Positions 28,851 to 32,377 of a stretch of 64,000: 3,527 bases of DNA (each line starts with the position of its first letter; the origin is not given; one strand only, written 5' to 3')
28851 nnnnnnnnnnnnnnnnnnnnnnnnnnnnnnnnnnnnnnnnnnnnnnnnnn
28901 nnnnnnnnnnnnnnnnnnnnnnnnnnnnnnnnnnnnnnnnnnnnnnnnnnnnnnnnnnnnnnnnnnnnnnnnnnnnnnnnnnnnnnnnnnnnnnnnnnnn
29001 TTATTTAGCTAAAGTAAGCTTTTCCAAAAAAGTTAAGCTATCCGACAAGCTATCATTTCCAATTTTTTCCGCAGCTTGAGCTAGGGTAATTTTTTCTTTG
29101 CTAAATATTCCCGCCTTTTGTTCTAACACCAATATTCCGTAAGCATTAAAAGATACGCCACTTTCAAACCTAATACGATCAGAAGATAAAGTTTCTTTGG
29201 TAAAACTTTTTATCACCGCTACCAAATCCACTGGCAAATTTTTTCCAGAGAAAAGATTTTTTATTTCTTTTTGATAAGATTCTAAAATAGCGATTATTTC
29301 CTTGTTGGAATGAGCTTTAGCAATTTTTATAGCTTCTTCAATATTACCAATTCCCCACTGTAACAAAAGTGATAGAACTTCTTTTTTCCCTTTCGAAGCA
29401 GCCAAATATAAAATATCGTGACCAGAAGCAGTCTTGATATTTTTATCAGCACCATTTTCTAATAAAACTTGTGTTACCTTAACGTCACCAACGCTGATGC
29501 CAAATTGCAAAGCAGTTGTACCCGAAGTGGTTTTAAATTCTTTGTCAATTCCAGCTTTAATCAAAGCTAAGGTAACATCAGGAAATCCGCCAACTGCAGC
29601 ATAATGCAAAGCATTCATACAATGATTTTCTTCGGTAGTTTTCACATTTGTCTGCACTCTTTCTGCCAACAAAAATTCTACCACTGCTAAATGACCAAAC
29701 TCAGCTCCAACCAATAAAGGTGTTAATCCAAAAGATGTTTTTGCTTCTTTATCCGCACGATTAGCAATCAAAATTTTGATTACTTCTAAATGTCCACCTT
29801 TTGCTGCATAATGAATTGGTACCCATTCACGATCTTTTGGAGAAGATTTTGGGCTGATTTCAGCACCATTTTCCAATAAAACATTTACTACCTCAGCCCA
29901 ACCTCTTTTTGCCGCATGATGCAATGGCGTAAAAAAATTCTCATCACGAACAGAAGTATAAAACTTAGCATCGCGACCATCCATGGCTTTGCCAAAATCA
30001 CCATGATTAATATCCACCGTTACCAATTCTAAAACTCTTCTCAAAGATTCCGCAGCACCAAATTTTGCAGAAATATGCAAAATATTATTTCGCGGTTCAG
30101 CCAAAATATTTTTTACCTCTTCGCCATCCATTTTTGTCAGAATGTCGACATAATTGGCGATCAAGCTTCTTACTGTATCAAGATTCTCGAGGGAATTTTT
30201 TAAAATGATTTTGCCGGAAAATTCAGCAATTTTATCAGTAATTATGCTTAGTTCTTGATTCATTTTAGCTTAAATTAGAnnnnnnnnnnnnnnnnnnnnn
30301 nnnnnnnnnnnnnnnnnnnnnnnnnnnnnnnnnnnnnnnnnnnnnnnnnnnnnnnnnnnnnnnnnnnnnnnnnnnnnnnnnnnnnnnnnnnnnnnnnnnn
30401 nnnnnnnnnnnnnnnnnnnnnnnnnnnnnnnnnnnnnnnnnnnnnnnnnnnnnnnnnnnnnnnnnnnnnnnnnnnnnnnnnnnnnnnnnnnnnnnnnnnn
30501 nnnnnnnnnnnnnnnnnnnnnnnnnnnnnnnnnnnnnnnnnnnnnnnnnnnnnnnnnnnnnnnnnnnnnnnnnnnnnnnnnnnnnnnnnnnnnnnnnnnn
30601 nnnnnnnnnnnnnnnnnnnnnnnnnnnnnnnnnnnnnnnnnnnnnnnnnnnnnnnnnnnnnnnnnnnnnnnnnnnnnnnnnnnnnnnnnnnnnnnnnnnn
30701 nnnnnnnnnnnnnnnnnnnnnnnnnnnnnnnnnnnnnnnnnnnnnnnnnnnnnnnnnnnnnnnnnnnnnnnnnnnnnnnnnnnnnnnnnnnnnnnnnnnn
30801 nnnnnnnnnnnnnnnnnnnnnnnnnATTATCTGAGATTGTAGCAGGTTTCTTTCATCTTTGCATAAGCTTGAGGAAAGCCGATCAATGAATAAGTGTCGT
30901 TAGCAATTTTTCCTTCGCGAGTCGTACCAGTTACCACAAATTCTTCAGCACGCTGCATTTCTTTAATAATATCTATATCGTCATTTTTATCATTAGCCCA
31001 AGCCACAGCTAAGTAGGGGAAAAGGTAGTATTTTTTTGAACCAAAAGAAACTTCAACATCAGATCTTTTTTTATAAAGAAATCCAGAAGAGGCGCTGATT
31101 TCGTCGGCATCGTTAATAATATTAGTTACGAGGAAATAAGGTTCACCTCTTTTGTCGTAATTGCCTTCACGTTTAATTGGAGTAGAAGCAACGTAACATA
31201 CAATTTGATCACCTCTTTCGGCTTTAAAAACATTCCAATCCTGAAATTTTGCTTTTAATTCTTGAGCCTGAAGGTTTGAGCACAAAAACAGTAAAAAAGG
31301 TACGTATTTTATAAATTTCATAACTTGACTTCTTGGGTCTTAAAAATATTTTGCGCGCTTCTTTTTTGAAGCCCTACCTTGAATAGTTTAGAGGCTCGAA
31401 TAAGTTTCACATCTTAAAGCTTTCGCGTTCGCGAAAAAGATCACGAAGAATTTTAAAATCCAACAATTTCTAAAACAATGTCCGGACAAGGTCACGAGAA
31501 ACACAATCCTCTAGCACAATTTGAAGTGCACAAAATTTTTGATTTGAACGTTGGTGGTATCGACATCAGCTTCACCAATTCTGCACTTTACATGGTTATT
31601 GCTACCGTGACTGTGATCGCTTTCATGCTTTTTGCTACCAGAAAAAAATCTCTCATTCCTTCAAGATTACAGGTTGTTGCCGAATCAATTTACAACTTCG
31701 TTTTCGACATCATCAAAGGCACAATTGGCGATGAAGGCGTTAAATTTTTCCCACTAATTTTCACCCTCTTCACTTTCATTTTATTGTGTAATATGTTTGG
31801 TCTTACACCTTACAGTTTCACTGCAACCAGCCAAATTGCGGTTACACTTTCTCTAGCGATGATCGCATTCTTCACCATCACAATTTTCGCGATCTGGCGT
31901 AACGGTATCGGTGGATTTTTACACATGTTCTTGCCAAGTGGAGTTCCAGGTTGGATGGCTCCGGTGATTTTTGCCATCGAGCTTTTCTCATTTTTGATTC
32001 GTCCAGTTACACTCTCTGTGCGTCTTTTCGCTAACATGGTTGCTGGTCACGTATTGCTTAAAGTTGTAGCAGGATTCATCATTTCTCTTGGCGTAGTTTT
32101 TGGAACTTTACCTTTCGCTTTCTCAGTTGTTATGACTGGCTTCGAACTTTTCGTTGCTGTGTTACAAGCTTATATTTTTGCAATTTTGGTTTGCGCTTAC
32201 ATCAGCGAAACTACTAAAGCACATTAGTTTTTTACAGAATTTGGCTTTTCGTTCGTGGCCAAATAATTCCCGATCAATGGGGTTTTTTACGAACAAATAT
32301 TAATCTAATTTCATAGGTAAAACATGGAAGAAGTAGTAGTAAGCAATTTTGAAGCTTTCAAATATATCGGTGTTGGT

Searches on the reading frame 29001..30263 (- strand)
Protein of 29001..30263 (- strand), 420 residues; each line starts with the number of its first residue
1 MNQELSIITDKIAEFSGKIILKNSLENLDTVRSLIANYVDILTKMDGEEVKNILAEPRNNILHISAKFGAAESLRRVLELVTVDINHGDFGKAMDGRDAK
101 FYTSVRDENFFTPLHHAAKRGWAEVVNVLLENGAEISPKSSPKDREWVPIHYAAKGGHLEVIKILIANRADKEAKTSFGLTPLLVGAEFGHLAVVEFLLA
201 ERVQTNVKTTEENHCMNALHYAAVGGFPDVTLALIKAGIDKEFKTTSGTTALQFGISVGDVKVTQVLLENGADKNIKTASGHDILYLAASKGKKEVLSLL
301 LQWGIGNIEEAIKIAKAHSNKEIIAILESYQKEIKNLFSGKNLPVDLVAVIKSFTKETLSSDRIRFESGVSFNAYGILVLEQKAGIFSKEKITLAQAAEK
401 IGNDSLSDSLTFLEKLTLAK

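Call 60: search_protein_families(library=pfam, proteins=[window:29001-30263:-], max_evalue=0.00001)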
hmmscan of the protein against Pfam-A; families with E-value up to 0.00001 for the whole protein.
window:29001-30263:- (420 aa): 6 families
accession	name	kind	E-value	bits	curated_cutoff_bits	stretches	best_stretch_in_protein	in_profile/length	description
PF12796.13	Ank_2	-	3.2e-41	140.2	27.3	4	219-305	1-84/90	Ankyrin repeats (3 copies)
PF00023.36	Ank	-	1.9e-31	106.7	21.1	0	111-137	3-29/33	Ankyrin repeat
PF13857.12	Ank_5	-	6.1e-28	97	27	1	144-183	13-53/56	Ankyrin repeats (many copies)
PF13606.12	Ank_3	-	8.5e-25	84.2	22.3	0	111-136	3-28/30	Ankyrin repeat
PF13637.12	Ank_4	-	6.3e-24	84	22.7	2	150-199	1-50/50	Ankyrin repeats (many copies)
PF24521.3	Ank_KRIT1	-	1.2e-12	48.2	80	1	101-203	13-109/149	KRIT1 ankyrin-repeats domain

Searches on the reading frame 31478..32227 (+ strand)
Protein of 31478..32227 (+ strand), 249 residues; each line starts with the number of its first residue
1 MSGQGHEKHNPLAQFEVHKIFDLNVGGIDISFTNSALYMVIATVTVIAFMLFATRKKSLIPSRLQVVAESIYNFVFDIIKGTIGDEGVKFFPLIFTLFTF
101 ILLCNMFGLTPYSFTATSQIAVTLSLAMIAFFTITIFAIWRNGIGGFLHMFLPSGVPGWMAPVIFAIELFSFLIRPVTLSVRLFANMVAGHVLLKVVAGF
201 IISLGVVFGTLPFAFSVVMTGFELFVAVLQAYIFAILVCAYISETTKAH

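Call 60: search_protein_families(library=pfam, proteins=[window:31478-32227:+], max_evalue=0.00001)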
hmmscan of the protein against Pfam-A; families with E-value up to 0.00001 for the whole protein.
window:31478-32227:+ (249 aa): 1 family
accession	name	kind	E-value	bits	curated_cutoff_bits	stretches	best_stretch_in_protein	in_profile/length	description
PF00119.25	ATP-synt_A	-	7.1e-65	219.3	33.9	1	37-243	2-217/217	ATP synthase A chain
